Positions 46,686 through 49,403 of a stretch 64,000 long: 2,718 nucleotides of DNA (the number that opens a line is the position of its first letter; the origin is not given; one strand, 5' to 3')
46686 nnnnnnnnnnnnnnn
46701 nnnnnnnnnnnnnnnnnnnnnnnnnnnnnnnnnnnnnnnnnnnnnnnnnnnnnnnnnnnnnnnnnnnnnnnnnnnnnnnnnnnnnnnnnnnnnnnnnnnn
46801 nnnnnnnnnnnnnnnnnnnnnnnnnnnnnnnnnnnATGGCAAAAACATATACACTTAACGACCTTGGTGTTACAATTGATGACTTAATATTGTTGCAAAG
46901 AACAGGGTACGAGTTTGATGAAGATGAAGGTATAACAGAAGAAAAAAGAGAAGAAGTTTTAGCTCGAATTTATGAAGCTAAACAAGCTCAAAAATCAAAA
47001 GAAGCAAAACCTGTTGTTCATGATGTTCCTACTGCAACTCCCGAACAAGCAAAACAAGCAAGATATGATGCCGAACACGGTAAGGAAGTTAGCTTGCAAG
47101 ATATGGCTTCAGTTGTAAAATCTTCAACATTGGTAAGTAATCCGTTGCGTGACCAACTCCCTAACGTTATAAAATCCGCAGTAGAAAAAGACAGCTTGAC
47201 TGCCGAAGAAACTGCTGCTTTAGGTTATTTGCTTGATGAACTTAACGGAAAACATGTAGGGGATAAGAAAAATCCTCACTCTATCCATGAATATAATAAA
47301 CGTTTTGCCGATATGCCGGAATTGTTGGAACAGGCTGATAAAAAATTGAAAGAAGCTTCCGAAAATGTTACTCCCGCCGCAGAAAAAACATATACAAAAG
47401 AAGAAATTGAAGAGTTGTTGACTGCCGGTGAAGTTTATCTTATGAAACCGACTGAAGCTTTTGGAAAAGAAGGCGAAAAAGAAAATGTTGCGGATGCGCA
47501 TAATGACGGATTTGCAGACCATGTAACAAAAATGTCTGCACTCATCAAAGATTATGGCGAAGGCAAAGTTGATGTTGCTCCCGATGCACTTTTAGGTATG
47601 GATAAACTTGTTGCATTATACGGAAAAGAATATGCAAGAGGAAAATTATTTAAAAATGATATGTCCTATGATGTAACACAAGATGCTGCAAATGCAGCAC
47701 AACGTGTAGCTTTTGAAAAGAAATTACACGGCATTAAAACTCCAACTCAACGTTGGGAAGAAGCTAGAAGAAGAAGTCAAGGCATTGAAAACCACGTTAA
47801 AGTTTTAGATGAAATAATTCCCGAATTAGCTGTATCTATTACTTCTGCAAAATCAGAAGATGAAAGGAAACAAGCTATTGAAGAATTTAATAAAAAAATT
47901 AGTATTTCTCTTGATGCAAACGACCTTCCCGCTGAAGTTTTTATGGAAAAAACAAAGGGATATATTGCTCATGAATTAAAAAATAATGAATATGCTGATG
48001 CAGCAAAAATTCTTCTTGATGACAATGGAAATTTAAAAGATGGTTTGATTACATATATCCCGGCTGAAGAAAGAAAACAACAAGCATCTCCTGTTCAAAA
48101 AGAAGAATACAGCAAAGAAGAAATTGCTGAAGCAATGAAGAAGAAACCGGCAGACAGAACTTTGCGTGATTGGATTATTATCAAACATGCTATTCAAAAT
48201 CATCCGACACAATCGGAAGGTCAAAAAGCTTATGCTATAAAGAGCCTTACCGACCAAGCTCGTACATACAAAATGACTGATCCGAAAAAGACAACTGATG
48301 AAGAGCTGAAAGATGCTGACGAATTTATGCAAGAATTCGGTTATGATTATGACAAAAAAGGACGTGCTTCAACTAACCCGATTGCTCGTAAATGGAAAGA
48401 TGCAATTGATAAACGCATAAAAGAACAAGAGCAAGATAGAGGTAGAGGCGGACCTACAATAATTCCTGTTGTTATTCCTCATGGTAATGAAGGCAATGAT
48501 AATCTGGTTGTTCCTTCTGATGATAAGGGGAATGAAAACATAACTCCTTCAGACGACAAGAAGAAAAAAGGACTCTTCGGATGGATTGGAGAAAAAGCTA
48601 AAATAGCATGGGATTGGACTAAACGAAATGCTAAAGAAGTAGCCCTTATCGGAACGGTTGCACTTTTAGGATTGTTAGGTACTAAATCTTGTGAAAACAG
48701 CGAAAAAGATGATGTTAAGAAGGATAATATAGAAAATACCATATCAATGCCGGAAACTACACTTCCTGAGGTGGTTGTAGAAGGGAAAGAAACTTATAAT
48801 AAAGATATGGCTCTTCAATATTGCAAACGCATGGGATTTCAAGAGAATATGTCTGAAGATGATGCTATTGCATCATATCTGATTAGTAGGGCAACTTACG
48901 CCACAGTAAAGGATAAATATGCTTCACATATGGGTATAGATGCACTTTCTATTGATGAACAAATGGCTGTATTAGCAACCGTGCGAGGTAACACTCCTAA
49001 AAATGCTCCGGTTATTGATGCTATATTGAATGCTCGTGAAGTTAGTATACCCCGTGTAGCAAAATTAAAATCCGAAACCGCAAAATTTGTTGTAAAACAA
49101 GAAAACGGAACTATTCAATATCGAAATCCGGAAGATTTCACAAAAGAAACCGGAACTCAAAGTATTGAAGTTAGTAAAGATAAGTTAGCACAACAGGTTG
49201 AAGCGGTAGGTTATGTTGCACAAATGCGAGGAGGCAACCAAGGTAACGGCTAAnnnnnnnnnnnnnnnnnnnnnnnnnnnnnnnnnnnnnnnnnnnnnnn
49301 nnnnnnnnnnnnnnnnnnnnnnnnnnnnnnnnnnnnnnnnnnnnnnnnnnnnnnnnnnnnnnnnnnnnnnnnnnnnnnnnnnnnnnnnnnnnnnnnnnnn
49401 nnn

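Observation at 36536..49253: Two divergent paralogues of an uncharacterised giant protein family bracket the fabI-gatCAB housekeeping block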

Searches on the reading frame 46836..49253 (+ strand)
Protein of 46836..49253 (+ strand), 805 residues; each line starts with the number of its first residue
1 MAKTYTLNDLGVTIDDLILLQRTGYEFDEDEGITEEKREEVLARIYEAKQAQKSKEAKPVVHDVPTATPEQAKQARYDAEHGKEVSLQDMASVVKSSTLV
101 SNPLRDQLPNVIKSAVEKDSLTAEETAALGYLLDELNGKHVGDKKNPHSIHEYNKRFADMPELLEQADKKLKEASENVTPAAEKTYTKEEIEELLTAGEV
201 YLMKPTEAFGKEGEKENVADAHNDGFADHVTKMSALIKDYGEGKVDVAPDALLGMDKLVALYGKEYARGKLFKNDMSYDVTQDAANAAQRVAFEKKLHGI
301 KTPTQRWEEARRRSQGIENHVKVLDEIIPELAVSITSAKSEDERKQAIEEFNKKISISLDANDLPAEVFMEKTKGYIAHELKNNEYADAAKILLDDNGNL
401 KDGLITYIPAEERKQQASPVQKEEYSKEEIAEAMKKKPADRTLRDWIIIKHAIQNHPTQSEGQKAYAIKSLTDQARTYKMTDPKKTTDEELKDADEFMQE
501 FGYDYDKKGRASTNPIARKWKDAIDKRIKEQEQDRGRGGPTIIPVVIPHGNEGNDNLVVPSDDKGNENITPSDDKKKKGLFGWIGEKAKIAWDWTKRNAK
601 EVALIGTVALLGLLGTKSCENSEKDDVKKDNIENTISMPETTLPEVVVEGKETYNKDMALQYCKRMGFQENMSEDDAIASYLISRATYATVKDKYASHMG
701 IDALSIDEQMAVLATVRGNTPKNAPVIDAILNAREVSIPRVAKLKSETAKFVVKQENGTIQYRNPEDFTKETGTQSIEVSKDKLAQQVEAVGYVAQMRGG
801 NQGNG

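Call 6: search_protein_families(library=pfam, proteins=[window:46836-49253:+], max_evalue=1)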
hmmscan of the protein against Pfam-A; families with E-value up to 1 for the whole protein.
window:46836-49253:+ (805 aa): 0 families

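Call 12: find_homologous_proteins(query=window:46836-49253:+)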
Query window:46836-49253:+ (805 aa): 24 proteins with E <= 0.001 among 8000 candidates.
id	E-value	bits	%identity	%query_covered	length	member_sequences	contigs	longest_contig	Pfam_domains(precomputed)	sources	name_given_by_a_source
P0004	0.0e+0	1461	97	47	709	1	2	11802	-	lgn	-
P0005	0.0e+0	1360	90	47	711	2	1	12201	-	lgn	-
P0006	0.0e+0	1106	67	47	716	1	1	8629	-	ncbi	-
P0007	0.0e+0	1096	91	38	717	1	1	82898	-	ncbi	-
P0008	0.0e+0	1093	85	38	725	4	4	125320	-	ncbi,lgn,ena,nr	ncbi:MAG: hypothetical protein J6K16_01400 [Alphaproteobacteria bacterium]|nr:hypothetical protein [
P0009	0.0e+0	1018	91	38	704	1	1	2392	-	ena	-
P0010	0.0e+0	1017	95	38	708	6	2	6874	-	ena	-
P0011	2.6e-281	954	78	38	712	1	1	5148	-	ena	-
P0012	5.7e-266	903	86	38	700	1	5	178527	-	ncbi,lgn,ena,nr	ncbi:MAG: hypothetical protein IJZ59_08140 [Alphaproteobacteria bacterium]|nr:hypothetical protein [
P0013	5.6e-243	827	72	54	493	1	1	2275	-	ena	-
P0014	6.7e-210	718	46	58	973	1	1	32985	-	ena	-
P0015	8.4e-202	691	46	99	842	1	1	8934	-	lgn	-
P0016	2.2e-201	690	46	99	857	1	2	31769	-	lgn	-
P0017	1.4e-197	677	45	99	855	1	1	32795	-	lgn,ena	-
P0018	2.5e-195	670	45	99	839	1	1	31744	-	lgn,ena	-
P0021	2.1e-161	557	41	100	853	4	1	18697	-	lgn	-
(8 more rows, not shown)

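Call 23: find_encoding_contigs(protein=P0017, flank=10000, max_places=3)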
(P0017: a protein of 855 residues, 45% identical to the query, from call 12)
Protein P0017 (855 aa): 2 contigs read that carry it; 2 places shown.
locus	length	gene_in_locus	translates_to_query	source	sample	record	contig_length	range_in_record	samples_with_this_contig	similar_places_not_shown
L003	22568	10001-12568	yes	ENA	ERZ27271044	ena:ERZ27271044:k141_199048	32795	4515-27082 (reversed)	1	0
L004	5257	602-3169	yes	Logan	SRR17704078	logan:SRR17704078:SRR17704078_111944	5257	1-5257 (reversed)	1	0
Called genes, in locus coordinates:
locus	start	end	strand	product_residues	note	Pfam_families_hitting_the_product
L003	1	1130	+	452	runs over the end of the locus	PF02254:TrkA_N, PF02080:TrkA_C (weak), PF02254:TrkA_N, PF02080:TrkA_C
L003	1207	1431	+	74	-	PF17209:Hfq, PF21979:Hfq_1 (weak)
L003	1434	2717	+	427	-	PF13167:GTP-bdg_N, PF16360:GTP-bdg_M, PF01926:MMR_HSR1, PF02421:FeoB_N (weak), PF19275:HflX_C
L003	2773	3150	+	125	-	-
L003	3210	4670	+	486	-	PF01225:Mur_ligase (weak), PF08245:Mur_ligase_M, PF02875:Mur_ligase_C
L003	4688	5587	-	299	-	PF03631:Virul_fac_BrkB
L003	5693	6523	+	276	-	PF23441:SDR, PF00106:adh_short, PF13561:adh_short_C2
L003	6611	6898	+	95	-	PF02686:GatC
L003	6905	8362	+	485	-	PF01425:Amidase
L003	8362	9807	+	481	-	PF02934:GatB_N, PF02637:GatB_Yqey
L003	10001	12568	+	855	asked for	-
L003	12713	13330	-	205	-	-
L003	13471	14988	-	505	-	PF00587:tRNA-synt_2b, PF03129:HGTP_anticodon, PF09180:ProRS-C_1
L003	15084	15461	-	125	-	-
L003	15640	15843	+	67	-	PF00313:CSD, PF08206:OB_RNB (weak)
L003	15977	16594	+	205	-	PF00574:CLP_protease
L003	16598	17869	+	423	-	PF06689:zf-C4_ClpX, PF01078:Mg_chelatase (faint), PF00004:AAA, PF07724:AAA_2, PF07728:AAA_5 (weak), PF10431:ClpB_D2-small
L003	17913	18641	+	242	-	PF00005:ABC_tran, PF13304:AAA_21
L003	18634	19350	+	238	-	PF12730:ABC2_membrane_4, PF12679:ABC2_membrane_2 (weak)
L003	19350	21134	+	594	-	PF23357:DUF7088, PF09822:ABC_transp_aux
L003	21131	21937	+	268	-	-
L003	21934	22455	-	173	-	-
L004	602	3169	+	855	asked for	-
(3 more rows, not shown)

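Call 27: search_solved_structures(query=A2, max_evalue=1)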
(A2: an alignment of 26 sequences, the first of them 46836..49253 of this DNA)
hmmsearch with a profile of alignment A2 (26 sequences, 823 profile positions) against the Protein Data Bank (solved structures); distinct sequences matched with E-value up to 1: 1.
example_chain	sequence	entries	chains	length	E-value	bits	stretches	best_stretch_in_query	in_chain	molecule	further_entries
9pe1_G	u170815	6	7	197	0.3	12.5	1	572-602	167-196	Gsr1p | YMR295C from Saccharomyces cerevisiae | YMR295C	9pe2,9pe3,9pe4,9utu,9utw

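Call 29: search_protein_families(library=phrogs, proteins=[window:46836-49253:+], max_evalue=0.1)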
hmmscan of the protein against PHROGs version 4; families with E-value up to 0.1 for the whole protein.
window:46836-49253:+ (805 aa): 1 family
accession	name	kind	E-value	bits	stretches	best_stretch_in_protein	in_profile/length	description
phrog_19856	-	unknown function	0.065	13.9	0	651-708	118-173/192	-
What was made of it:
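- On Any curated protein family (Pfam-A, NCBIfam, PHROGs, PADLOC): PHROGs gives E=0.065 (call 29).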

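Call 30: search_protein_families(library=ncbifam, proteins=[window:46836-49253:+], max_evalue=1)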
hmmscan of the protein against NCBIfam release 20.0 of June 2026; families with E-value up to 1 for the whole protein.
window:46836-49253:+ (805 aa): 1 family
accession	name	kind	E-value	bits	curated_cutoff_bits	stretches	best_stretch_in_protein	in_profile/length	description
NF008763.0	PRK11798.1-2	equivalog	0.011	15.5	162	1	250-323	80-154/156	ClpXP protease specificity-enhancing factor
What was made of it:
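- On Any curated protein family (Pfam-A, NCBIfam, PHROGs, PADLOC): NCBIfam's best hit scores 15.5 bits against a cut-off of 162 (call 30).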

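Call 31: search_protein_representatives(alignment_id=A2)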
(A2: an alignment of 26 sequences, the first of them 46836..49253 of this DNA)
Query: 26 sequences, 823 profile positions. Proteins with E-value up to 0.001 (for the whole library): 37; up to 1e-10: 21; up to 1e-30: 12. The best 37 are listed.
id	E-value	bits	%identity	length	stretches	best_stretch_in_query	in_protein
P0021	0.0e+00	1328.0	-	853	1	1-815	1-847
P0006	0.0e+00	1196.9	-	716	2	407-822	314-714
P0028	5.2e-240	815.6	-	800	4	1-307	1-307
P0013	5.4e-229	779.2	-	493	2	416-821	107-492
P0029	7.5e-185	633.1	-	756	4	4-308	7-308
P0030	2.1e-103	363.8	-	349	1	1-276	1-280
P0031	1.1e-70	255.5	-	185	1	629-821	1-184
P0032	4.0e-61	223.9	-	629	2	406-803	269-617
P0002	1.7e-55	205.2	-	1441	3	162-299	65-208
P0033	1.8e-49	185.3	-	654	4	582-807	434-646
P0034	6.5e-45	170.3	-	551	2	403-771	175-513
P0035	1.3e-43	166.0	-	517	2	405-768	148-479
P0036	3.0e-28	115.2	-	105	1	689-766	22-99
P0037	2.9e-26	108.6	-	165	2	173-253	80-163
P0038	8.5e-25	103.7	-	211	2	182-270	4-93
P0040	1.8e-18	82.8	-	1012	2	54-181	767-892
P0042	8.4e-15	70.7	-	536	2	182-278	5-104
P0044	1.2e-12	63.6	-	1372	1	171-341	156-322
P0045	1.1e-10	57.0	-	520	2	501-658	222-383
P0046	3.9e-10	55.2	-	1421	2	126-271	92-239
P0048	9.3e-08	47.4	-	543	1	210-332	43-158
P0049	1.4e-07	46.7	-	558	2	202-330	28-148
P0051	7.5e-07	44.4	-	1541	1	19-137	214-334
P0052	2.6e-06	42.6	-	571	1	495-671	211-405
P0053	3.9e-06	42.0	-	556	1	201-306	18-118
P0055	1.1e-05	40.5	-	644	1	215-307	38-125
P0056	2.0e-05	39.7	-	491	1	214-317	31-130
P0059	5.2e-04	35.0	-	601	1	200-440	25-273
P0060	8.5e-04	34.3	-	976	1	541-661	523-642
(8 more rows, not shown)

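Call 33: search_protein_families(library=pfam, proteins=[P0040, P0044, P0046, P0048, P0049, P0051, P0042, P0045, P0052, P0060], max_evalue=0.01)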
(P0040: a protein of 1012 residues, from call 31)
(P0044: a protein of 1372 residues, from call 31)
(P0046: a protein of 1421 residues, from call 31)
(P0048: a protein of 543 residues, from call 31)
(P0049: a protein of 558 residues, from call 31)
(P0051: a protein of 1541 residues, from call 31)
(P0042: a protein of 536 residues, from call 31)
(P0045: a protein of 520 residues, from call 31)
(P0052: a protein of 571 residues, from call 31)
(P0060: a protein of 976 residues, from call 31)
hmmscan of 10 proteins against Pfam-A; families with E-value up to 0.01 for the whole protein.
P0040 (1012 aa): 1 family
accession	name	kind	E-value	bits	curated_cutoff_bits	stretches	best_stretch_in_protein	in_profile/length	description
PF04610.19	TrbL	-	0.00047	20.4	25.9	1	346-480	94-211/215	TrbL/VirB6 plasmid conjugal transfer protein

P0044 (1372 aa): 0 families

P0046 (1421 aa): 0 families

P0048 (543 aa): 0 families

P0049 (558 aa): 0 families

P0051 (1541 aa): 0 families

P0042 (536 aa): 0 families

P0045 (520 aa): 0 families

P0052 (571 aa): 1 family
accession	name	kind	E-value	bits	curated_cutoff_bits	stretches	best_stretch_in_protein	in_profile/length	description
PF24409.1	wHTH-PRTase_assc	-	0.0056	17.1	27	0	44-99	15-71/83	wHTH-PRTase associated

P0060 (976 aa): 0 families
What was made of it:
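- On TrbL/VirB6 family: Only the relative P0040, which carries module B, has it, at E=4.7e-4 (call 33).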

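Call 41: search_protein_families(library=pfam, proteins=[P0053, P0055, P0056, P0059, P0032, P0029, P0028], max_evalue=0.05)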
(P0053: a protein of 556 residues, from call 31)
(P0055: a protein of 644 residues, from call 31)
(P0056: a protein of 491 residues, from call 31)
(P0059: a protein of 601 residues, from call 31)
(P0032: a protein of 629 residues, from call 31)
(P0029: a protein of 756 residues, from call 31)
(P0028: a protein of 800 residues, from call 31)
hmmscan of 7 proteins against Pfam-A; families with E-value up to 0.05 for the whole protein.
P0053 (556 aa): 0 families

P0055 (644 aa): 1 family
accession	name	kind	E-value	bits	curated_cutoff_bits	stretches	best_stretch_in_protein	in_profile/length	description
PF13786.12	DUF4179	-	0.0086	16.9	30.1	0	293-339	3-51/94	Domain of unknown function (DUF4179)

P0056 (491 aa): 0 families

P0059 (601 aa): 1 family
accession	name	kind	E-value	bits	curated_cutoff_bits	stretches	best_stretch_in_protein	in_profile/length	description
PF23768.1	DUF7167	-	0.048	14.2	24.4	0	421-446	24-49/60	Domain of unknown function (DUF7167)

P0032 (629 aa): 0 families

P0029 (756 aa): 0 families

P0028 (800 aa): 0 families
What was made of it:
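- On Any curated protein family (Pfam-A, NCBIfam, PHROGs, PADLOC): Relatives are equally blank (calls 33, 41).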

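Call 42: find_encoding_contigs(protein=P0048, flank=8000, max_places=3)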
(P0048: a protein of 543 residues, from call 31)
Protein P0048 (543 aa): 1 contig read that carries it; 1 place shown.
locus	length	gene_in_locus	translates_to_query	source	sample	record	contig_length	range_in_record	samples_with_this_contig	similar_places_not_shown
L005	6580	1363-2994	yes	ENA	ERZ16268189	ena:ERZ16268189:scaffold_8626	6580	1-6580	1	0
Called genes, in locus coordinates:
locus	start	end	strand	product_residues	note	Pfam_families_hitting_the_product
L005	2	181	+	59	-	?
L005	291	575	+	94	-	PF18291:HU-HIG, PF00216:Bac_DNA_binding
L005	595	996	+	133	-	PF00376:MerR, PF13411:MerR_1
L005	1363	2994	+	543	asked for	-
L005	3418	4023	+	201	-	-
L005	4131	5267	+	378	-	PF09925:DUF2157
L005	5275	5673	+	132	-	PF14345:GDYXXLXY (weak)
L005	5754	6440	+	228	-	-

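Call 43: find_encoding_contigs(protein=P0040, flank=10000, max_places=3)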
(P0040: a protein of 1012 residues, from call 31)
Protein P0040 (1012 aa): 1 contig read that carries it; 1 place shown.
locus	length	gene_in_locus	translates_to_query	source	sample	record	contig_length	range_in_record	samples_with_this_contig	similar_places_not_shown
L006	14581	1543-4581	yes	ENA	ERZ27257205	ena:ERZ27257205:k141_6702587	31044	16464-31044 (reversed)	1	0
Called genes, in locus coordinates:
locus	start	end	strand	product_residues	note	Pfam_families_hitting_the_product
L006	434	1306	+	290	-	-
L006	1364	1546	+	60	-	-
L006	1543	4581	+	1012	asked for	-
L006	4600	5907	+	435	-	PF04610:TrbL (weak)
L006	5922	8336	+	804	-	-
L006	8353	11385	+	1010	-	PF01551:Peptidase_M23, PF04610:TrbL (weak)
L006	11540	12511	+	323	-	PF01381:HTH_3, PF04545:Sigma70_r4 (faint), PF12844:HTH_19 (weak), PF13443:HTH_26 (faint), PF13560:HTH_31, PF13412:HTH_24 (faint), PF13560:HTH_31 (weak), PF01381:HTH_3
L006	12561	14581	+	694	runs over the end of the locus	-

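Call 50: find_encoding_contigs(protein=P0046, flank=10000, max_places=3)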
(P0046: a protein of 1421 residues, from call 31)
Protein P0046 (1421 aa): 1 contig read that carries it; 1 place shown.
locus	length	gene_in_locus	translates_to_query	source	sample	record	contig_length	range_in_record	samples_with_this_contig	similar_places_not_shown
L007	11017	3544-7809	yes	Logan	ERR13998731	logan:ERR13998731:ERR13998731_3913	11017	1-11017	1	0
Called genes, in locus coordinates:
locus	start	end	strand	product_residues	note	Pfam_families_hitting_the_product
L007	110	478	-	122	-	PF09864:MliC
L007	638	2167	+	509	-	-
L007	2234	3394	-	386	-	PF00226:DnaJ, PF01556:DnaJ_C, PF15777:Anti-TRAP (faint), PF27659:CHP02642 (faint), PF00684:DnaJ_CXXCXGXG, PF27439:DnaJ_C_2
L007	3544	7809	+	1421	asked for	-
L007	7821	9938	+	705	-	-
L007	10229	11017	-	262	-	?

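Call 60: predict_structure(alignment_id=A4)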
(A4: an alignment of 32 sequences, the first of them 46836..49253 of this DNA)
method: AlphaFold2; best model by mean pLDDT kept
length: 805 residues; sequences in the alignment: 32
mean_pLDDT: 75.5   pTM: 0.39
mean pLDDT of the five models: 75.5, 75.5, 73.6, 72.9, 70.3
residues with pLDDT >= 90: 233; 70-90: 368; 50-70: 59; < 50: 145
segments of 3 or more residues with pLDDT < 50: 57-59, 415-423, 536-651, 769-771, 797-805
pLDDT, mean of each block of 10 residues (from residue 1): 67 81 72 76 88 60 77 87 88 82 87 88 84 85 66 84 87 65 81 90 85 83 89 92 88 92 74 66 91 88 73 87 94 92 90 93 90 92 88 91 86 51 69 90 94 88 90 92 88 91 80 87 89 53 26 27 27 32 40 40 30 24 27 26 34 82 90 88 89 91 92 90 91 88 90 79 66 68 83 56 29
secondary structure, 60 per line:
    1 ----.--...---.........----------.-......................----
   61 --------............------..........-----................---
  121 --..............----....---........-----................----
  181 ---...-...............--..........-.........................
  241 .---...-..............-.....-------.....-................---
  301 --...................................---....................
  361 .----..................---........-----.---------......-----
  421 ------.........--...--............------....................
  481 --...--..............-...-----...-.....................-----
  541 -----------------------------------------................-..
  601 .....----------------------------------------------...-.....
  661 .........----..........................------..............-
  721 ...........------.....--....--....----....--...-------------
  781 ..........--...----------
elements in order (helices of 4 or more, strands of 3 or more residues): H14-22 H35-56 H69-80 H87-96 H102-117 H123-136 H141-144 H148-155 H161-176 E184-186 H188-202 H205-214 H216-241 E245-247 H249-262 E264-268 E276-280 H282-297 H303-337 H341-361 H366-383 H387-393 H410-415 H427-435 H443-454 H461-480 H488-501 E503-505 E511-513 H515-535 H582-597 H599-605 E652-654 H656-669 H674-699 H706-719 H721-731 H738-742 H745-748 E751-754 E759-762 H781-790 E793-795
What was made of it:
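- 46836..49253 (+): SHORT: 805-aa protein gene. AF2 mean pLDDT 75.5 (call 60).
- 47388..47711 (+): SHORT module C (aa 185-292). AF2 pLDDT mostly 80-92 (call 60).
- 48768..49232 (+): SHORT C-terminal domain G (aa 645-799), inferred periplasmic. AF2 pLDDT ~82-92 over most of it, lower near its C-terminal end; mainly helical with a small hairpin (call 60).
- The AF2 domains of SHORT are confident (call 60).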
